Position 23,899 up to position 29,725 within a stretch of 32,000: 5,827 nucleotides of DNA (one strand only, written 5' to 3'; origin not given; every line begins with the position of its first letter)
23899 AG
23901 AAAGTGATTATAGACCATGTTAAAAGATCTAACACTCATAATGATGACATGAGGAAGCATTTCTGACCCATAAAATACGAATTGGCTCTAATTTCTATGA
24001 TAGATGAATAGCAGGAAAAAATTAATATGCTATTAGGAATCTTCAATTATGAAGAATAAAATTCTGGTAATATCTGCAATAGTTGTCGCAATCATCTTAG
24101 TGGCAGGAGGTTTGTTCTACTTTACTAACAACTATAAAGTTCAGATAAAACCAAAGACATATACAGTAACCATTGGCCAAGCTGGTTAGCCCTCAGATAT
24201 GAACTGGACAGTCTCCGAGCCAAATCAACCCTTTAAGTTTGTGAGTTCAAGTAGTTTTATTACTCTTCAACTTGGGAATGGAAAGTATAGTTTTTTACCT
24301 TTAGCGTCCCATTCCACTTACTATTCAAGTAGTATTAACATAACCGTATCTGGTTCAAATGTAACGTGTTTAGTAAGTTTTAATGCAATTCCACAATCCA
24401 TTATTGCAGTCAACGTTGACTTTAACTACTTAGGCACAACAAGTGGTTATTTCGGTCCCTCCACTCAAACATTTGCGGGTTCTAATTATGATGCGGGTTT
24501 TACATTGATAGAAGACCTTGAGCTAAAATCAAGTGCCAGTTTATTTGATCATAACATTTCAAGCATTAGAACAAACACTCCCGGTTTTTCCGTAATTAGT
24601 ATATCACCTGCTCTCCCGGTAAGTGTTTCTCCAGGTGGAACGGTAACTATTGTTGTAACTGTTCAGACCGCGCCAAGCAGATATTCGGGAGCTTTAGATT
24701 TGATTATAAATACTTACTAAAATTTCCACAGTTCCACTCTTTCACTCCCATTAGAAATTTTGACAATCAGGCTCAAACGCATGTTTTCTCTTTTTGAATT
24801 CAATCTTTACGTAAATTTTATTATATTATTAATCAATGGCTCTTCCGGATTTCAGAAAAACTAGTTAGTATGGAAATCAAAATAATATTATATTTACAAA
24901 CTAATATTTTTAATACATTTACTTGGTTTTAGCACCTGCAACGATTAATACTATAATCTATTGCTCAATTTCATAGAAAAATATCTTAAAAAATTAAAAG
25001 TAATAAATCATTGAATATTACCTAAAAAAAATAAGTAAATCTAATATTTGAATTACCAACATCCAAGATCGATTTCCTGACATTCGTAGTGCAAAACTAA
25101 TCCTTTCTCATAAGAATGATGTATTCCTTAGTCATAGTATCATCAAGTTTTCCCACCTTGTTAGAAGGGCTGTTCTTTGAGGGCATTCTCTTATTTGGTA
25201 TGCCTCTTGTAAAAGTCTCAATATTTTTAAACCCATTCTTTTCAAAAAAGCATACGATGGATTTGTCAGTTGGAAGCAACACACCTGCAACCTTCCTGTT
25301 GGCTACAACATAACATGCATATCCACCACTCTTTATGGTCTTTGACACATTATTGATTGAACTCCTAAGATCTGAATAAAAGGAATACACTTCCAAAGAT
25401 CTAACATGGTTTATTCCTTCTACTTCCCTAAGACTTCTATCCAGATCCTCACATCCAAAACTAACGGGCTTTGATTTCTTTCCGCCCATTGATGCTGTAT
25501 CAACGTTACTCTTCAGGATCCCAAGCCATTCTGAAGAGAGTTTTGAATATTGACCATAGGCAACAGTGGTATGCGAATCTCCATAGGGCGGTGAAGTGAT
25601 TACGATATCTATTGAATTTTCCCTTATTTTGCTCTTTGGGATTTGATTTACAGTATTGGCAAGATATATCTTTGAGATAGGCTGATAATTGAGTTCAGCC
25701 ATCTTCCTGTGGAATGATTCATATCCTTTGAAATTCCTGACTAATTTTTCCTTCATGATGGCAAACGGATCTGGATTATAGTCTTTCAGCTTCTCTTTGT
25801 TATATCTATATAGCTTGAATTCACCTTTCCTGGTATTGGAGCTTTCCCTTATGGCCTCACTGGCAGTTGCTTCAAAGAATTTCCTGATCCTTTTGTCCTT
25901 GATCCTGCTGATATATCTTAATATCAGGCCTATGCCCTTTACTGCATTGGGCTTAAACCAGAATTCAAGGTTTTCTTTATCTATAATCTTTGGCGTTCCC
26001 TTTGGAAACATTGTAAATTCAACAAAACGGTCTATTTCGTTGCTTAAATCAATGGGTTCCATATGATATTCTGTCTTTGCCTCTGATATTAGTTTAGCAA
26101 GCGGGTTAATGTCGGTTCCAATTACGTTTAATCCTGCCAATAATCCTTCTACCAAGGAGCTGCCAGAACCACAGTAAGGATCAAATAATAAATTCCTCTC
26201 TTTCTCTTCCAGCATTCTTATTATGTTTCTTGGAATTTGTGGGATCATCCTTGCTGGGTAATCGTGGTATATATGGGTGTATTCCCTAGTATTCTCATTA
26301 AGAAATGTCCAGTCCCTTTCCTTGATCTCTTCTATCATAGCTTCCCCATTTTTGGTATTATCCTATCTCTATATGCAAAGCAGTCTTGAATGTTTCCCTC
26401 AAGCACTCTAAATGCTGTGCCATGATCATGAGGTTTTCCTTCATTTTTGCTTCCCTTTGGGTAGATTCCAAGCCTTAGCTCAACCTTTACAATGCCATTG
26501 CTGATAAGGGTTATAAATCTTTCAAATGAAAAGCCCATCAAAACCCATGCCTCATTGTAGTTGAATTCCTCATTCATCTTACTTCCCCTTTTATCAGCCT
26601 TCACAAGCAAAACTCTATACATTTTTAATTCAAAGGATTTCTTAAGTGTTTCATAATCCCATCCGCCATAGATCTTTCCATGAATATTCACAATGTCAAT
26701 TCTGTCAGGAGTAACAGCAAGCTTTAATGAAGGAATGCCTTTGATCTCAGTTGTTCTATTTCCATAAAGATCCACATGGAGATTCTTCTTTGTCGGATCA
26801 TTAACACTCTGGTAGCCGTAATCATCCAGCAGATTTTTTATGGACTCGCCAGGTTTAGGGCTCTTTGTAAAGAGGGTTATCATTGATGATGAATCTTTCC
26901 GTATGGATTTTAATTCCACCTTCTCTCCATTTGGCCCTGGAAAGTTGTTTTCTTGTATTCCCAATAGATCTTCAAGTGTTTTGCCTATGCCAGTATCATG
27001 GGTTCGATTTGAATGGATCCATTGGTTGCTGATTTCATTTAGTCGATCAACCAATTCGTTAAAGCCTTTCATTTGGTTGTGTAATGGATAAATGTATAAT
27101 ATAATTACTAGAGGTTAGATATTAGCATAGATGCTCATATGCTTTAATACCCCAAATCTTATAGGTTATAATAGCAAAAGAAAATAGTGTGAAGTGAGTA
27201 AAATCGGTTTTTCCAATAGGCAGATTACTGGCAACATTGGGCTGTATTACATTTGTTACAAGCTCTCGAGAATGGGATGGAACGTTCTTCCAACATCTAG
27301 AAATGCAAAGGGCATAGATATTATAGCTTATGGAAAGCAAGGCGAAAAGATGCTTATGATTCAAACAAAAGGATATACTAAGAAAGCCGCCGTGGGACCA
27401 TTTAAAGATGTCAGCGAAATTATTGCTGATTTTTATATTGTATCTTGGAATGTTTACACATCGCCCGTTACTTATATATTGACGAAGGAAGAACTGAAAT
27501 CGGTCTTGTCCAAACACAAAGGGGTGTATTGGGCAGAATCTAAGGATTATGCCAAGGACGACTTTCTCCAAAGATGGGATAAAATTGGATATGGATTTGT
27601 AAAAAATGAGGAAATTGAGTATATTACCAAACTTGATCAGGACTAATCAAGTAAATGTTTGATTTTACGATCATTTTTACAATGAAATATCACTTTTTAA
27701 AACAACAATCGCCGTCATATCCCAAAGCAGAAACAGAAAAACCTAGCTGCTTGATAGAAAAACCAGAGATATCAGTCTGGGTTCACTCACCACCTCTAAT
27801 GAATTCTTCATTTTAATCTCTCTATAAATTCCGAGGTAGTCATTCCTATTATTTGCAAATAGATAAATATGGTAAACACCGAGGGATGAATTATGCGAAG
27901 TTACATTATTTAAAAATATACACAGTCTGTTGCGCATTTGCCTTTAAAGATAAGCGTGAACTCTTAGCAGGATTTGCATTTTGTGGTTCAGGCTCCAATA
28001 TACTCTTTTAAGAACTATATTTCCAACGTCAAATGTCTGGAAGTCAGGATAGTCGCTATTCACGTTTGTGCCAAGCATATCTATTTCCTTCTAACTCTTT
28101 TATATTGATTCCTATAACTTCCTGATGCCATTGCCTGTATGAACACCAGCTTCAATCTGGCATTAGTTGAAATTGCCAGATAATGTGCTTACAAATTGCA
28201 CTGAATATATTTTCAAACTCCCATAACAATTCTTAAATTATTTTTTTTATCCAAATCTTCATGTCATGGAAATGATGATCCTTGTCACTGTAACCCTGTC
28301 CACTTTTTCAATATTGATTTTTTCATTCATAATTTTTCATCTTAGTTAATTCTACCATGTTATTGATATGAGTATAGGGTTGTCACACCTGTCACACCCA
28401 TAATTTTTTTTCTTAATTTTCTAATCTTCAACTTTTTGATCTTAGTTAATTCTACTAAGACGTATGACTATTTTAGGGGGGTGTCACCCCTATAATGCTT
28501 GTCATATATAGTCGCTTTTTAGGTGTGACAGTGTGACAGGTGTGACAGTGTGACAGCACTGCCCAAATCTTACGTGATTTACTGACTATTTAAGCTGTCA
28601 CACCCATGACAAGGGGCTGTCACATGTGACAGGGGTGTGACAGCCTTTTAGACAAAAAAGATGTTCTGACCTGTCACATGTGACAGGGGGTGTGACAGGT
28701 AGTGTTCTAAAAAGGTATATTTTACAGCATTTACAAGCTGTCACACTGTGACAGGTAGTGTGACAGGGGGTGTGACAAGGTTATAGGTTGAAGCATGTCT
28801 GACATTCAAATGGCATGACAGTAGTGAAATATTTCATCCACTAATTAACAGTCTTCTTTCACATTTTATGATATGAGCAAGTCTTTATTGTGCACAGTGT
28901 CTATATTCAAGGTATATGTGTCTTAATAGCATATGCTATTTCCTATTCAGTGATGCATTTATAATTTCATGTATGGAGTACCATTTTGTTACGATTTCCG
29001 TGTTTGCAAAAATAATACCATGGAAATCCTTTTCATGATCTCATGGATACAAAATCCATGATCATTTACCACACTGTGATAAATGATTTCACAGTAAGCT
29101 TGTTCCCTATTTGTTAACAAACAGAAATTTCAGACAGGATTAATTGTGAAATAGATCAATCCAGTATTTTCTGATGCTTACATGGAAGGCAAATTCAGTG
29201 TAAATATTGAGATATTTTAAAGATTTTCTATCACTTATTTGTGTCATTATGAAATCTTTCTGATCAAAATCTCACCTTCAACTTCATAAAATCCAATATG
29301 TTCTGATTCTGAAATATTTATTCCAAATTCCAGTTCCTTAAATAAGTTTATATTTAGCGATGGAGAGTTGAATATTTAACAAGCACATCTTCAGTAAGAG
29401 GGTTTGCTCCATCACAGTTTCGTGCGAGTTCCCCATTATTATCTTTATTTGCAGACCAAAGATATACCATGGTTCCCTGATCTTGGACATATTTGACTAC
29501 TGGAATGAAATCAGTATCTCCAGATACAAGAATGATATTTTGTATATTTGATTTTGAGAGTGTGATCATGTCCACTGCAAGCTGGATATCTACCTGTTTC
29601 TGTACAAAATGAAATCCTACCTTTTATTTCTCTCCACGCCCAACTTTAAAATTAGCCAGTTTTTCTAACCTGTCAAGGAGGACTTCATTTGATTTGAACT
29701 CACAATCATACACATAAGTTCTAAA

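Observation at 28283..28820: Dense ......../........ iteron field with ORB-like palindrome+G-run modules in a 1.7-kb ORF-free gap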

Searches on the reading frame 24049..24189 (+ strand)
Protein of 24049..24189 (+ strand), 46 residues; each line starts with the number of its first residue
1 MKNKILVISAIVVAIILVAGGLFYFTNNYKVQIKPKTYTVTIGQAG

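Call 55: search_protein_families(library=pfam, proteins=[window:24049-24189:+], max_evalue=1)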
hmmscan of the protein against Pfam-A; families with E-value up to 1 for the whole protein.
window:24049-24189:+ (46 aa): 6 families
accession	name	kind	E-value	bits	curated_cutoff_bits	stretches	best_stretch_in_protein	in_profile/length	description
PF22852.1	SoxE_N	-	0.0045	17.2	27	1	7-31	10-33/48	Sulfocyanin, N-terminal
PF09716.15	ETRAMP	-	0.024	15.1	29.1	1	2-25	50-73/81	Malarial early transcribed membrane protein (ETRAMP)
PF15879.10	MWFE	-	0.051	14.3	27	1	9-39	8-38/55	NADH-ubiquinone oxidoreductase MWFE subunit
PF20377.3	DUF6672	-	0.15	12.2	24.3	1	3-40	7-44/152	Family of unknown function (DUF6672)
PF12911.12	OppC_N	-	0.17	12.2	23.9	1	2-21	12-31/53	N-terminal TM domain of oligopeptide transport permease C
PF12113.13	SVM_signal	-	0.18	12.3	22.4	1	1-31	4-30/33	SVM protein signal sequence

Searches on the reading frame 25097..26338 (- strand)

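Call 10: search_protein_families(library=pfam, proteins=[window:25097-26338:-], max_evalue=0.01)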
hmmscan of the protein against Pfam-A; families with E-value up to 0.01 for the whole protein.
window:25097-26338:- (413 aa): 5 families
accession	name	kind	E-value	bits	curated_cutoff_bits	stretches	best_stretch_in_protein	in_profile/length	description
PF01170.24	UPF0020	-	1.5e-10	41.5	22.3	1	26-76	7-58/197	RMKL-like, methyltransferase domain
PF01555.25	N6_N4_Mtase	-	7.3e-10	39.6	26.7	1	10-80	144-214/221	DNA methylase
PF02384.22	N6_Mtase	-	0.00042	20.2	20.4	0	35-64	34-63/311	N-6 DNA Methylase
PF11599.14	AviRa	-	0.0017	18.3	25.7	0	26-78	29-86/232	RRNA methyltransferase AviRa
PF07669.17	Eco57I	-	0.0059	17.2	25.3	0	71-260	2-92/171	Eco57I restriction-modification methylase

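Call 89: search_protein_families(library=ncbifam, proteins=[window:25097-26338:-], max_evalue=0.01)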
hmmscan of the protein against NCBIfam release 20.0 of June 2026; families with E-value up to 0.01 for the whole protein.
window:25097-26338:- (413 aa): 4 families
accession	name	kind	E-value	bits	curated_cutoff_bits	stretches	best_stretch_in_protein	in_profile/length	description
TIGR01177.1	TIGR01177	hypoth_equivalog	3.3e-12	46.4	316.55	1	27-78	162-213/330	TIGR01177 family methyltransferase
NF040721.1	Trm14_Arch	equivalog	3.4e-07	29.7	280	1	23-72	168-216/370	tRNA (guanine(6)-N2)-methyltransferase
NF042963.1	DUF1156_antiphage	equivalog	1.9e-05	23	1000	0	51-87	187-223/960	anti-phage-associated DUF1156 domain-containing protein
NF047738.1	antiphage_MADS2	equivalog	0.0015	16.9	720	0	38-73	322-357/654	methylation-associated defense system DNA methyltransferase MAD2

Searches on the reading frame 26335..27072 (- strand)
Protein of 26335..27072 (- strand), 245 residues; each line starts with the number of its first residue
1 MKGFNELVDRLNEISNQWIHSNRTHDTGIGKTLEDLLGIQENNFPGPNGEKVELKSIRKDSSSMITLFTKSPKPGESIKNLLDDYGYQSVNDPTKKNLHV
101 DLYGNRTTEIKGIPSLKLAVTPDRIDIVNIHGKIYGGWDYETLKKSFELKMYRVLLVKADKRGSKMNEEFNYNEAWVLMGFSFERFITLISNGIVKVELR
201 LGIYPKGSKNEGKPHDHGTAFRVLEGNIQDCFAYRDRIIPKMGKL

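Call 10: search_protein_families(library=pfam, proteins=[window:26335-27072:-], max_evalue=0.01)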
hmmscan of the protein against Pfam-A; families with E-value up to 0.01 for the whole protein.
window:26335-27072:- (245 aa): 1 family
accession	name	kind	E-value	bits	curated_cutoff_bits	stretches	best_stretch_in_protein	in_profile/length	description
PF15515.12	MvaI_BcnI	-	2e-43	149.5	25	1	9-229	2-224/227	MvaI/BcnI restriction endonuclease family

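Call 89: search_protein_families(library=ncbifam, proteins=[window:26335-27072:-, L257:12291-12452:-, L261:1996-2778:+, L263:1476-2036:+], max_evalue=0.01)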
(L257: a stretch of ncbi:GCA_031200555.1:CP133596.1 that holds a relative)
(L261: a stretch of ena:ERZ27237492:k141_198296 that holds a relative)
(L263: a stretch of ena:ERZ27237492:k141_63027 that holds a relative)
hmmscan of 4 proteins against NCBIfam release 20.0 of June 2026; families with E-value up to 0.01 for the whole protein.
window:26335-27072:- (245 aa): 0 families

L257:12291-12452:- (53 aa): 2 families
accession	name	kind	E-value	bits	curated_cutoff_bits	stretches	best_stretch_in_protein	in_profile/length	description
TIGR01439.1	lp_hng_hel_AbrB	domain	3.2e-07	30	28.3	1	19-52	9-43/44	transcriptional regulator, AbrB family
TIGR02609.1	doc_partner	hypoth_equivalog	0.00015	22.1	55.9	1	10-50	2-42/74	putative addiction module antidote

L261:1996-2778:+ (260 aa): 4 families
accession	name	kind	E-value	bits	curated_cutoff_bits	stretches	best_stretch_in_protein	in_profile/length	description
TIGR01884.1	cas_HTH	subfamily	2.7e-08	33.4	60.2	1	15-153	3-149/202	CRISPR-associated CARF protein Csa3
NF051475.1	TransRegHFX_2341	equivalog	2.5e-07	30.5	500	1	12-136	2-141/299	HFX_2341 family transcriptional regulator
TIGR02672.2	cas_csm6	equivalog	0.0015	17.6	150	1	38-129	48-140/433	type III-A CRISPR-associated CARF protein Csm6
NF006374.0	PRK08605.1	subfamily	0.0021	17.2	356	1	50-138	188-273/332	D-lactate dehydrogenase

L263:1476-2036:+ (186 aa): 0 families

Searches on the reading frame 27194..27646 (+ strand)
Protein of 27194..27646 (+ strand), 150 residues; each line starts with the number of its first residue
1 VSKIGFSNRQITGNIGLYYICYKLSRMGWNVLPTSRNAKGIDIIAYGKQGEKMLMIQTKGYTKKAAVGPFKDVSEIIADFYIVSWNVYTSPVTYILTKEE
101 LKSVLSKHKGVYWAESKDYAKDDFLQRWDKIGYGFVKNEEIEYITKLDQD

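Call 10: search_protein_families(library=pfam, proteins=[window:27194-27646:+], max_evalue=0.01)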
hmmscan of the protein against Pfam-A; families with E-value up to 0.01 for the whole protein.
window:27194-27646:+ (150 aa): 3 families
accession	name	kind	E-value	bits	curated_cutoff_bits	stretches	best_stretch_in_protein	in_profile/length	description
PF04934.19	Med6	-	0.0032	17.7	27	1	37-107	55-118/133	MED6 mediator sub complex component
PF04471.18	Mrr_cat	-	0.0041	17.7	21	1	22-69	15-65/115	Restriction endonuclease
PF13156.12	Mrr_cat_2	-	0.0089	16.4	22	0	36-68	27-59/127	Restriction endonuclease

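Call 12: find_encoding_contigs(protein=window:27194-27646:+, flank=10000, max_places=10)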
Protein window:27194-27646:+ (150 aa): 9 contigs read that carry it; 5 places shown.
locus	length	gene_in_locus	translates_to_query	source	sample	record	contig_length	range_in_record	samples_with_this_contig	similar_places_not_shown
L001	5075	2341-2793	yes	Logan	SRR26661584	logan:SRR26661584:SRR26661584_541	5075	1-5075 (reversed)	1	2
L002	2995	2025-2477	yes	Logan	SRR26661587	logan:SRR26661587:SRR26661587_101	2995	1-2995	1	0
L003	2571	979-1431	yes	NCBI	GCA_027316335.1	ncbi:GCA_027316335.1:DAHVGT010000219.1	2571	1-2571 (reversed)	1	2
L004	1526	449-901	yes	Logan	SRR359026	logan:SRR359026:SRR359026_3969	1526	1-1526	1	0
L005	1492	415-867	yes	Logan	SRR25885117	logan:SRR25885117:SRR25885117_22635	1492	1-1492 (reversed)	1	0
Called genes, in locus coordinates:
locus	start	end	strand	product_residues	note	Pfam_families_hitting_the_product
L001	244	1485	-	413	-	PF01555:N6_N4_Mtase (weak), PF01170:UPF0020 (faint)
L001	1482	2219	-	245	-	PF15515:MvaI_BcnI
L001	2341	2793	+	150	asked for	-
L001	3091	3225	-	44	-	-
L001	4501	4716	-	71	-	PF01936:NYN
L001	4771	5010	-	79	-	-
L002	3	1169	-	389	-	?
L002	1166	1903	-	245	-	PF15515:MvaI_BcnI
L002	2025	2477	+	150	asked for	-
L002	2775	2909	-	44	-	-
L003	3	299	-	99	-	?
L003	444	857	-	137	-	PF15515:MvaI_BcnI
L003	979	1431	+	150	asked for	-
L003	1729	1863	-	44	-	-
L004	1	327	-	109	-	?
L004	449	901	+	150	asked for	-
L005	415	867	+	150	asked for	-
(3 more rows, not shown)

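Call 25: search_protein_families(library=phrogs, proteins=[window:27194-27646:+], max_evalue=0.01)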
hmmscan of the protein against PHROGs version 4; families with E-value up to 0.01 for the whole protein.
window:27194-27646:+ (150 aa): 2 families
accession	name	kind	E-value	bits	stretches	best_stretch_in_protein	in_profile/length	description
phrog_29029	-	unknown function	0.00021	22.3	1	9-62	9-61/147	-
phrog_5018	-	unknown function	0.00048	21.3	1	8-65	3-58/134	-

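Call 88: search_solved_structures(query=window:27194-27646:+, max_evalue=1)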
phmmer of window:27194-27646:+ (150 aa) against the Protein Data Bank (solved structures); distinct sequences matched with E-value up to 1: 4.
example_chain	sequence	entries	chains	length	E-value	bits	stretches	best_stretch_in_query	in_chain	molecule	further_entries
23vl_A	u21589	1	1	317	0.17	14.8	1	57-106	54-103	adenylyl-sulfate kinase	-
5tf4_A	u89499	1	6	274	0.23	14.4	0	66-101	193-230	Enoyl-[acyl-carrier-protein] reductase [NADH]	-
4eit_A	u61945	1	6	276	0.23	14.4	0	66-101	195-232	Enoyl-[acyl-carrier-protein] reductase [NADH]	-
23vk_A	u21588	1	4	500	0.28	14.1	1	57-106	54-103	adenylyl-sulfate kinase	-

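Call 89: search_protein_families(library=ncbifam, proteins=[window:27194-27646:+, L257:12291-12452:-, L261:1996-2778:+, L263:1476-2036:+], max_evalue=0.01)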
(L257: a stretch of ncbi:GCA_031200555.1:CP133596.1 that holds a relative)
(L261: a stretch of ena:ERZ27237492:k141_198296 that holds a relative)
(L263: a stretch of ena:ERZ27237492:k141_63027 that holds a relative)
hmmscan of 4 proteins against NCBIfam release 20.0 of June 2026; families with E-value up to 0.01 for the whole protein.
window:27194-27646:+ (150 aa): 0 families

L257:12291-12452:- (53 aa): 2 families
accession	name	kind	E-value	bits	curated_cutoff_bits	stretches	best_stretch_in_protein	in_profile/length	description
TIGR01439.1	lp_hng_hel_AbrB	domain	3.2e-07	30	28.3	1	19-52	9-43/44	transcriptional regulator, AbrB family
TIGR02609.1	doc_partner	hypoth_equivalog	0.00015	22.1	55.9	1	10-50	2-42/74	putative addiction module antidote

L261:1996-2778:+ (260 aa): 4 families
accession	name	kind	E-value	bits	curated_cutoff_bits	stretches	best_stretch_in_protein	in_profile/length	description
TIGR01884.1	cas_HTH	subfamily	2.7e-08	33.4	60.2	1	15-153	3-149/202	CRISPR-associated CARF protein Csa3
NF051475.1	TransRegHFX_2341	equivalog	2.5e-07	30.5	500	1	12-136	2-141/299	HFX_2341 family transcriptional regulator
TIGR02672.2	cas_csm6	equivalog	0.0015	17.6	150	1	38-129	48-140/433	type III-A CRISPR-associated CARF protein Csm6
NF006374.0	PRK08605.1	subfamily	0.0021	17.2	356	1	50-138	188-273/332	D-lactate dehydrogenase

L263:1476-2036:+ (186 aa): 0 families

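Call 114: find_homologous_proteins(query=window:27194-27646:+, max_evalue=0.001)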
Query window:27194-27646:+ (150 aa): 111 proteins with E <= 0.001 among 120 candidates.
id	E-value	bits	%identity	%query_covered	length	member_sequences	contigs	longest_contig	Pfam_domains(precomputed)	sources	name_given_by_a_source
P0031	1.0e-95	335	100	100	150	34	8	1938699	-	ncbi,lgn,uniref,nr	ncbi:hypothetical protein [Cuniculiplasma divulgatum]|uniref:Restriction endonuclease n=1 Tax=Cunicu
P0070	1.7e-71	257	73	99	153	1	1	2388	-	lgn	-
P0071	7.7e-71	255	69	100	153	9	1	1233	-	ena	-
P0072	9.8e-59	215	63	99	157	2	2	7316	-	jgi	-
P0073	3.9e-58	213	61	100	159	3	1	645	-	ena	-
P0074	1.1e-57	212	61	100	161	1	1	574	-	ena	-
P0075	4.3e-57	210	61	99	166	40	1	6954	-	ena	-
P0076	1.3e-56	208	61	100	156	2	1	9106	-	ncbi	-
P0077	8.3e-56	206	62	100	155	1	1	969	-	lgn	-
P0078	1.8e-55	205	61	99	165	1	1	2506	-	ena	-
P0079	7.1e-55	203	59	100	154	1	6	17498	-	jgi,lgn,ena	jgi:hypothetical protein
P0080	5.3e-54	200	59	100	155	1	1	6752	-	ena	-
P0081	6.1e-54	200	57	100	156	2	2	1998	-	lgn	-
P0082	1.6e-50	189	57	100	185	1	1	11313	-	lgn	-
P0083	9.4e-49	183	55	99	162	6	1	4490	-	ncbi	-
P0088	1.6e-43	166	52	100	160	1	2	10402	-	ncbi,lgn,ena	-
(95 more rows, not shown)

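Call 115: find_encoding_contigs(protein=P0079, flank=6000, max_places=3)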
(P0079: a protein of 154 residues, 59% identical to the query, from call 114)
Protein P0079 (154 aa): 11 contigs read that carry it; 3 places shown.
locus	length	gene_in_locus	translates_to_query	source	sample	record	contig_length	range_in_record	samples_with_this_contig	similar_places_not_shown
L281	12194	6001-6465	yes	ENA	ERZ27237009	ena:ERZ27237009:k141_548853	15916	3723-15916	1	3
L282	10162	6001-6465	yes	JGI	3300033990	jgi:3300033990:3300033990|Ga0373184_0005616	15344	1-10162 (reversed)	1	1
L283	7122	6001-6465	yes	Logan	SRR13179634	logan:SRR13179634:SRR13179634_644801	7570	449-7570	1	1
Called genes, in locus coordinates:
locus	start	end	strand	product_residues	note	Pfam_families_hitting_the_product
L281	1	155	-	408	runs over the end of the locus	PF00535:Glycos_transf_2 (weak)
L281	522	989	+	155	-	-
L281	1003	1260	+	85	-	-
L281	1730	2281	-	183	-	-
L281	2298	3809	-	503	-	PF13589:HATPase_c_3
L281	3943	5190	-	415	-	PF01555:N6_N4_Mtase (faint), PF01170:UPF0020 (faint)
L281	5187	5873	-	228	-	PF15515:MvaI_BcnI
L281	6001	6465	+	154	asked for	-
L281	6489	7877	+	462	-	PF11977:RNase_Zc3h12a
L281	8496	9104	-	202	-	PF13271:DUF4062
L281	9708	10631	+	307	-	-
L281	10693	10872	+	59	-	PF06348:DUF1059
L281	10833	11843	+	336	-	PF17835:NOG1_N, PF01926:MMR_HSR1, PF02421:FeoB_N, PF04548:AIG1 (weak), PF09439:SRPRB (faint), PF06858:NOG1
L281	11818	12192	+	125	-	?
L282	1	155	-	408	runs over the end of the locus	PF00535:Glycos_transf_2 (weak)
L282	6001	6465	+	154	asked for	-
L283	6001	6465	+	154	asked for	-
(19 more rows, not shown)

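Call 116: find_encoding_contigs(protein=P0088, flank=6000, max_places=3)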
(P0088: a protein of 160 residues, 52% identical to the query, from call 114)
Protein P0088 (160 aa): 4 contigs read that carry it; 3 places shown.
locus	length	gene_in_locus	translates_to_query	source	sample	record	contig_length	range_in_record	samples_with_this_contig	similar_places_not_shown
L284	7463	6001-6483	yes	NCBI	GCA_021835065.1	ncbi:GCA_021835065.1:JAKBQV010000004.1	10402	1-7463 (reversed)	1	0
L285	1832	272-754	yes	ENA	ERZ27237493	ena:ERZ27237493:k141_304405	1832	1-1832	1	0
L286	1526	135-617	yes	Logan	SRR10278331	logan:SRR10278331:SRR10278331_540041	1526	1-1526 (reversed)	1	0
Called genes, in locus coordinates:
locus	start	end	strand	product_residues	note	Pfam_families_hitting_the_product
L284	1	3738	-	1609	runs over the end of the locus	PF06832:BiPBP_C (faint), PF07679:I-set (faint), PF13927:Ig_3 (faint), PF18911:PKD_4 (weak), PF00801:PKD (weak), PF18911:PKD_4, PF00801:PKD (weak), PF18911:PKD_4, +7 more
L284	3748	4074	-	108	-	-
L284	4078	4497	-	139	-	-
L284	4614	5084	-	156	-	-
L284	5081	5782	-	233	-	-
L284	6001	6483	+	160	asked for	-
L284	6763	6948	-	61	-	-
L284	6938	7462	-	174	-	?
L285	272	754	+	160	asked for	-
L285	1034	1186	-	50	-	-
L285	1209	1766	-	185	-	-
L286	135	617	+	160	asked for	-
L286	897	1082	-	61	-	-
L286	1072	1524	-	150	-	?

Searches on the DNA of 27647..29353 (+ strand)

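Call 13: search_dna_similar(query=window:27647-29353:+, collection=plasmids, mode=distant, max_evalue=0.001)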
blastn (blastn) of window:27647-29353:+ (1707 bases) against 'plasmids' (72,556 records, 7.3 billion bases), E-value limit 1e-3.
No match.

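Call 14: search_dna_similar(query=window:27647-29353:+, collection=phages, mode=distant, max_evalue=0.001)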
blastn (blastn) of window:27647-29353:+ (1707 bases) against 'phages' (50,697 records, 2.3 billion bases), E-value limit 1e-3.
No match.

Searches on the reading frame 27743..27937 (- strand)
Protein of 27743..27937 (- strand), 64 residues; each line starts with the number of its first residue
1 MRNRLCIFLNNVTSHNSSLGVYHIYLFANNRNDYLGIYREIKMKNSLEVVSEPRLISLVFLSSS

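Call 55: search_protein_families(library=pfam, proteins=[window:27743-27937:-], max_evalue=1)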
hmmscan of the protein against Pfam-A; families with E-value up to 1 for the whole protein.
window:27743-27937:- (64 aa): 2 families
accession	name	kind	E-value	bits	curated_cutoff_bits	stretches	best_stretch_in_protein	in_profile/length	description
PF21578.3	117-like_vir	-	0.021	15.4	27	1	8-57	40-89/101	Virus, 117-like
PF13704.12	Glyco_tranf_2_4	-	0.21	12.6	27.5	1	8-33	6-31/98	Glycosyl transferase family 2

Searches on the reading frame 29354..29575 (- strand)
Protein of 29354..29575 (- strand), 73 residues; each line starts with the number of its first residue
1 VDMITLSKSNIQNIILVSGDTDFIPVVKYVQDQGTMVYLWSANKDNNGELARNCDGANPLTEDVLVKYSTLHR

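Call 10: search_protein_families(library=pfam, proteins=[window:29354-29575:-], max_evalue=0.01)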
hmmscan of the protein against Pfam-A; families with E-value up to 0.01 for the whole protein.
window:29354-29575:- (73 aa): 1 family
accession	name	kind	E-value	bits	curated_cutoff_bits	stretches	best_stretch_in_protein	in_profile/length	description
PF01936.24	NYN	-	3.4e-09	37.8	24.2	1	2-56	84-140/145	NYN domain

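Call 89: search_protein_families(library=ncbifam, proteins=[window:29354-29575:-], max_evalue=0.01)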
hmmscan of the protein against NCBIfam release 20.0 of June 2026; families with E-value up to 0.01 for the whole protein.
window:29354-29575:- (73 aa): 0 families
